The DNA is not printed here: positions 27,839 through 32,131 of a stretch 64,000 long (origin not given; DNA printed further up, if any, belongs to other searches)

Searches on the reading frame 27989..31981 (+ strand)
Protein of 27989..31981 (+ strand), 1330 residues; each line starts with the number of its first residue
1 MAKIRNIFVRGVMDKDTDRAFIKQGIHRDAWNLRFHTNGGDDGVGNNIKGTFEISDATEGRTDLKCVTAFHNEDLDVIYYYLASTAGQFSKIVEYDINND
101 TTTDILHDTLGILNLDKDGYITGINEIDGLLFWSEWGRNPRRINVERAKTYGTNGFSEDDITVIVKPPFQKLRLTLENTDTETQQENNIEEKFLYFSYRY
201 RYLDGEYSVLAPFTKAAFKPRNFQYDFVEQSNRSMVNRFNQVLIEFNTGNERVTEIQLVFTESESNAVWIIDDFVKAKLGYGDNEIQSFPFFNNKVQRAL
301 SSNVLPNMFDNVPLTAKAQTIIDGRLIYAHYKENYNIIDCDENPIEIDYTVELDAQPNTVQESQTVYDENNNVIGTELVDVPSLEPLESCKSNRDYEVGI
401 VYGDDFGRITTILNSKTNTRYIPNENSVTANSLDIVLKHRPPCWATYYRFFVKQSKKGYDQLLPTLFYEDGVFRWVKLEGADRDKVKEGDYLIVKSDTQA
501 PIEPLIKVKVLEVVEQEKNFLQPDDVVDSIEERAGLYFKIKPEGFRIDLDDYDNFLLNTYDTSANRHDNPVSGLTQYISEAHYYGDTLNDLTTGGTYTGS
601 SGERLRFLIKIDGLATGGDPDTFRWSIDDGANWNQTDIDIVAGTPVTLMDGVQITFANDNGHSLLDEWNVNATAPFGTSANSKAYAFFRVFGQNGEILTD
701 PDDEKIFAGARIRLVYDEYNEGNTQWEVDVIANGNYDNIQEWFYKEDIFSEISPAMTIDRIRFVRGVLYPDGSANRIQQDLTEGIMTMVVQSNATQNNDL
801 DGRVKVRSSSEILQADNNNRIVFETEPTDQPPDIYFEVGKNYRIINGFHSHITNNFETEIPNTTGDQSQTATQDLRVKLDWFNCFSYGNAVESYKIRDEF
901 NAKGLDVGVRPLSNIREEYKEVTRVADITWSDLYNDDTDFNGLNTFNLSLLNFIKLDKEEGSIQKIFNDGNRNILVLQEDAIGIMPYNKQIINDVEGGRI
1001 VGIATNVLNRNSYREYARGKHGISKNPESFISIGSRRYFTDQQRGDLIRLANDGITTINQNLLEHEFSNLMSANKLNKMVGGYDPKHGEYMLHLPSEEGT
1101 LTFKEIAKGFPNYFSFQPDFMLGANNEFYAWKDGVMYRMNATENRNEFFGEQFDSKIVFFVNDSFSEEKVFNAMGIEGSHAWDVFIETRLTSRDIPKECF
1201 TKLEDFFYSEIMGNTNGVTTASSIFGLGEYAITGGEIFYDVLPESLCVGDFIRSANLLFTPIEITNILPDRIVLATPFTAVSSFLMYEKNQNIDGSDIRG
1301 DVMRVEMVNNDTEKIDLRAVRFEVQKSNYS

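Call 5: search_protein_families(library=phrogs, proteins=[window:27989-31981:+])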
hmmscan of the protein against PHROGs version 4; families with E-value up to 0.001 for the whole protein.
window:27989-31981:+ (1330 aa): 3 families
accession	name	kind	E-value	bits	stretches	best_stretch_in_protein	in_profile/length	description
phrog_14478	-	head and packaging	1.2e-231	773.1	2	385-1155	521-1189/1474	virion structural protein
phrog_18548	-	unknown function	1.3e-32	114.4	1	1100-1327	4-239/241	-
phrog_38031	-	unknown function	1.7e-20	74.4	1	1100-1218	199-318/460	-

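Call 8: search_protein_families(library=pfam, proteins=[window:27989-31981:+], max_evalue=0.01)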
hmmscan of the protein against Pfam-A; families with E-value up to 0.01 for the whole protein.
window:27989-31981:+ (1330 aa): 1 family
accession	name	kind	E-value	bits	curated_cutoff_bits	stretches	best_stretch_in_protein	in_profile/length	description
PF25729.1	crAss_MUZ_C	-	1.3e-10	42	27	1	1144-1214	2-83/83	Crassvirus muzzle protein C-terminal domain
